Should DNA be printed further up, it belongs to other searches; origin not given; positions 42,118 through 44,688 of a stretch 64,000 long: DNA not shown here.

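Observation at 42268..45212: Soluble Mo-bisPGD oxidoreductase plus 4x[4Fe-4S] subunit (no Tat leader, no membrane anchor) embedded among beta-oxidation-type genes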

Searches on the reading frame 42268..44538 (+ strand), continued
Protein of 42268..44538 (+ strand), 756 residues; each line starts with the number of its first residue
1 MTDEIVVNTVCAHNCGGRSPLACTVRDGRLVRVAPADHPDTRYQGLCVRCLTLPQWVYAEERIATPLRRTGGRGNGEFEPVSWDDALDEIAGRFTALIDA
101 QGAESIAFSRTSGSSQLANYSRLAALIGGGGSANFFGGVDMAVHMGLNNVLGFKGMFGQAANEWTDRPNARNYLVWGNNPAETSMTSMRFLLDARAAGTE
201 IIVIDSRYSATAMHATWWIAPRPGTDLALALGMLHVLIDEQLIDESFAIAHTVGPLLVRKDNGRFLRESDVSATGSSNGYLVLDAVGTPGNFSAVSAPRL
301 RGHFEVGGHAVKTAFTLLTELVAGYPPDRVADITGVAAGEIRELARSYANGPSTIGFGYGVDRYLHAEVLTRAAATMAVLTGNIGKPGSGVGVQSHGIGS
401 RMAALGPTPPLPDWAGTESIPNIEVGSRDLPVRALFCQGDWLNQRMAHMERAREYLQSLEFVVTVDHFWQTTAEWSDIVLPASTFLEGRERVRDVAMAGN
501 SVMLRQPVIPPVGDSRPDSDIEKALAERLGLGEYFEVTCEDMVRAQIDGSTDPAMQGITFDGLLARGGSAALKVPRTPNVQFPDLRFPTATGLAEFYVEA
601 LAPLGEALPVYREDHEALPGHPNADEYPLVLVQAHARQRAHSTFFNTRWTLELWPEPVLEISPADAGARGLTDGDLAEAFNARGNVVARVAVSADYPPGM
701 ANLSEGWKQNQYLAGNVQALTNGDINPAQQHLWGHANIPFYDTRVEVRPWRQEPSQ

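Call 52: find_encoding_contigs(protein=P0044, flank=8000, max_places=1)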
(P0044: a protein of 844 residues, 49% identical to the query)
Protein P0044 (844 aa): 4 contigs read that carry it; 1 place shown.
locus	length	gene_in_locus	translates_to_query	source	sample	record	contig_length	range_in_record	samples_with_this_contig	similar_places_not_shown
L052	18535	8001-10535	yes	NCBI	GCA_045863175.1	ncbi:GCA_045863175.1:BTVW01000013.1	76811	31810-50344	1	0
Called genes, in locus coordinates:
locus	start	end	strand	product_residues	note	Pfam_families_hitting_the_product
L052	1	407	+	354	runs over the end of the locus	-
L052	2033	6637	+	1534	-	-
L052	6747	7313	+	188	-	-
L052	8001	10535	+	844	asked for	PF04879:Molybdop_Fe4S4, PF00384:Molybdopterin, PF01568:Molydop_binding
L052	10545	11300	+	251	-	PF12838:Fer4_7 (weak), PF13237:Fer4_10 (weak), PF13247:Fer4_11, PF12797:Fer4_2, PF00037:Fer4, PF12837:Fer4_6, PF12838:Fer4_7 (weak), PF13187:Fer4_9 (weak), +5 more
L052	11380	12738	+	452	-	PF03916:NrfD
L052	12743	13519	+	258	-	PF02613:Nitrate_red_del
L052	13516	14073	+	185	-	-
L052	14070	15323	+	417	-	PF14697:Fer4_21 (weak), PF12838:Fer4_7, PF25160:LdpA_Fe-S-bd, PF00037:Fer4, PF12797:Fer4_2 (weak), PF12837:Fer4_6, PF12838:Fer4_7, PF13187:Fer4_9, +7 more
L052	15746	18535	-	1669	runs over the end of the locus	PF01590:GAF (weak), PF13185:GAF_2 (weak), PF01590:GAF (weak), PF13185:GAF_2 (weak), PF13185:GAF_2, PF00512:HisKA, PF02518:HATPase_c, PF00072:Response_reg, +3 more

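Call 53: find_encoding_contigs(protein=P0010, flank=8000, max_places=1)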
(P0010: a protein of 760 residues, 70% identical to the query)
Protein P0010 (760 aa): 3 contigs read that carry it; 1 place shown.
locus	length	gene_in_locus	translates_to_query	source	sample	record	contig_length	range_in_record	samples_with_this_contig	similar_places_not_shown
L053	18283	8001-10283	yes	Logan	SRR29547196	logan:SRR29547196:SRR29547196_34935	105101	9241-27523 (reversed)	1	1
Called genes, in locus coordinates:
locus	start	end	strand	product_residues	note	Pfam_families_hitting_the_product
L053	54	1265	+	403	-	PF02771:Acyl-CoA_dh_N, PF08028:Acyl-CoA_dh_2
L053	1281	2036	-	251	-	PF00106:adh_short, PF08659:KR (weak), PF13561:adh_short_C2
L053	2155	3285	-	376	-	PF01717:Meth_synt_2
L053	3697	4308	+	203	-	PF13561:adh_short_C2 (faint)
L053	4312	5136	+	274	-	PF00106:adh_short, PF08659:KR (weak), PF13561:adh_short_C2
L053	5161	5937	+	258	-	PF00378:ECH_1, PF16113:ECH_2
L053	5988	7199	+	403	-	-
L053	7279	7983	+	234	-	PF02798:GST_N, PF13409:GST_N_2, PF13417:GST_N_3 (weak), PF00043:GST_C, PF14497:GST_C_3 (weak)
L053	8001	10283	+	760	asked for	PF00384:Molybdopterin, PF01568:Molydop_binding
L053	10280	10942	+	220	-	PF13247:Fer4_11, PF25160:LdpA_Fe-S-bd (weak), PF13187:Fer4_9, PF00037:Fer4 (weak), PF12837:Fer4_6 (weak), PF13237:Fer4_10, PF12838:Fer4_7, PF13247:Fer4_11, +3 more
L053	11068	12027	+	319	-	PF00106:adh_short, PF08659:KR, PF13561:adh_short_C2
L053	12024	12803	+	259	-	PF00106:adh_short, PF01370:Epimerase (faint), PF08659:KR, PF13561:adh_short_C2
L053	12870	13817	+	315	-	PF01370:Epimerase, PF04321:RmlD_sub_bind (faint), PF07993:NAD_binding_4, PF16363:GDP_Man_Dehyd (weak)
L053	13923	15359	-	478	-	PF01381:HTH_3, PF12844:HTH_19, PF13560:HTH_31, PF06114:Peptidase_M78, PF09856:ScfRs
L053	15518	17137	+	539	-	PF20656:MS_N, PF01274:MS_TIM-barrel, PF20659:MS_C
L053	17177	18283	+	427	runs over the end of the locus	PF00463:ICL, PF13714:PEP_mutase, PF00463:ICL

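Call 54: find_encoding_contigs(protein=P0016, flank=8000, max_places=1)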
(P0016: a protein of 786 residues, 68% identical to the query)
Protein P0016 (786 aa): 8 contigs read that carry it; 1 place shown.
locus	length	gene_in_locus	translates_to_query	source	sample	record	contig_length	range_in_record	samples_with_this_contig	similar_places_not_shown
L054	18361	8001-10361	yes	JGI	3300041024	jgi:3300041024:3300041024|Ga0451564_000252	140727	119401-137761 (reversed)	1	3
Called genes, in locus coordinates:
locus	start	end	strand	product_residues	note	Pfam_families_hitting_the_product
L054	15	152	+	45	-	-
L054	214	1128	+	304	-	PF00135:COesterase, PF20434:BD-FAE, PF07859:Abhydrolase_3, PF00326:Peptidase_S9 (faint)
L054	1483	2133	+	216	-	PF18566:Ldi (faint)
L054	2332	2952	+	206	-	-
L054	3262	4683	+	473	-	PF03007:WS_DGAT_cat, PF06974:WS_DGAT_C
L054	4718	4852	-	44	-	-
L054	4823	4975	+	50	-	-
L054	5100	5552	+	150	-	PF13577:SnoaL_4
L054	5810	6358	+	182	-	-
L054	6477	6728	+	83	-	-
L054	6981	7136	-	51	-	-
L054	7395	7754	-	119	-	-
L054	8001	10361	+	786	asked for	PF00384:Molybdopterin, PF01568:Molydop_binding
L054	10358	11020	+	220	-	PF12838:Fer4_7 (weak), PF13247:Fer4_11, PF14697:Fer4_21 (weak), PF25160:LdpA_Fe-S-bd (weak), PF12838:Fer4_7, PF00037:Fer4, PF12837:Fer4_6, PF13247:Fer4_11, +7 more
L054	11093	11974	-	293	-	PF00296:Bac_luciferase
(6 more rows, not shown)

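Call 55: find_encoding_contigs(protein=P0043, flank=8000, max_places=1)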
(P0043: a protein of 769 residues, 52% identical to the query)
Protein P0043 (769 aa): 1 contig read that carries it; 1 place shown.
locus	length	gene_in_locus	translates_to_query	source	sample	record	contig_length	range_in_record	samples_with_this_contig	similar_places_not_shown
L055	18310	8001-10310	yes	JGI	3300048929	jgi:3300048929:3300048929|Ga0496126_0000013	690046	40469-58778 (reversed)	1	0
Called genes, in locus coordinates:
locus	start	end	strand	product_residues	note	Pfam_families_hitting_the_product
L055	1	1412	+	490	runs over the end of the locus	PF01636:APH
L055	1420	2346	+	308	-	-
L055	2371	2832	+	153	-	PF01575:MaoC_dehydratas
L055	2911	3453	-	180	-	PF03703:bPH_2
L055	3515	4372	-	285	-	PF03099:BPL_LplA_LipB, PF02237:BPL_C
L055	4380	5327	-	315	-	PF00248:Aldo_ket_red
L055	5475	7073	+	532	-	PF01039:Carboxyl_trans, PF03255:ACCA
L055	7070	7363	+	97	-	PF13822:ACC_epsilon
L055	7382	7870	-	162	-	-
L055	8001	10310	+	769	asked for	PF00384:Molybdopterin, PF01568:Molydop_binding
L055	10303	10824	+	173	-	-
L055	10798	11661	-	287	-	PF00950:ABC-3, PF01032:FecCD (weak)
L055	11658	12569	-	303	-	PF00950:ABC-3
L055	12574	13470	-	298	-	PF00005:ABC_tran, PF02463:SMC_N (faint), PF13304:AAA_21 (weak)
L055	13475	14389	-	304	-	PF01297:ZnuA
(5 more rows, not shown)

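Call 71: search_protein_representatives(alignment_id=A1)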
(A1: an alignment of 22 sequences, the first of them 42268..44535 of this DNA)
Query: 22 sequences, 765 profile positions. Proteins with E-value up to 0.001 (for the whole library): 26501; up to 1e-10: 12262; up to 1e-30: 3229. The best 150 are listed.
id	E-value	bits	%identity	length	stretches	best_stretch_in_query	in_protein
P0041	0.0e+00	1254.6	-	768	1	10-762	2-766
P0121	2.4e-224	763.2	-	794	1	5-760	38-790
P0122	3.7e-195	666.7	-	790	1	8-756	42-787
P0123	1.9e-189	647.8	-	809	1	5-759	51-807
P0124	3.6e-183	627.0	-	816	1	9-758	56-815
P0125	2.1e-179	614.5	-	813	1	5-758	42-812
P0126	9.6e-179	612.4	-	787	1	10-758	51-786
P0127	2.4e-178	611.0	-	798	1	6-758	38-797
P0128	2.5e-178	611.0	-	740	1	13-759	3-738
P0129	8.9e-178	609.2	-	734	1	30-760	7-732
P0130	1.4e-175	601.9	-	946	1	6-758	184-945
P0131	2.0e-175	601.4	-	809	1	7-747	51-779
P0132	1.3e-174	598.8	-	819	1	10-731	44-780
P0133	4.1e-172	590.5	-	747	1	10-758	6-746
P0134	7.5e-171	586.3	-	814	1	7-758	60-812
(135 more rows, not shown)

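Call 77: search_protein_families(library=ncbifam, proteins=[L053:5988-7199:+, L023:5604-6680:-], max_evalue=0.1)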
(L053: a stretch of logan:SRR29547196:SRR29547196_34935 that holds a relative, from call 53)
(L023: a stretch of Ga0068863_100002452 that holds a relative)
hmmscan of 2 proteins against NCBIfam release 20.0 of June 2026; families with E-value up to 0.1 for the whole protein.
L053:5988-7199:+ (403 aa): 1 family
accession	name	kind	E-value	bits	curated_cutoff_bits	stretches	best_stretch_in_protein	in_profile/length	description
TIGR01409.1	TAT_signal_seq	domain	0.074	13.5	16.7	0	2-24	1-22/29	twin-arginine translocation signal domain-containing protein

L023:5604-6680:- (358 aa): 0 families
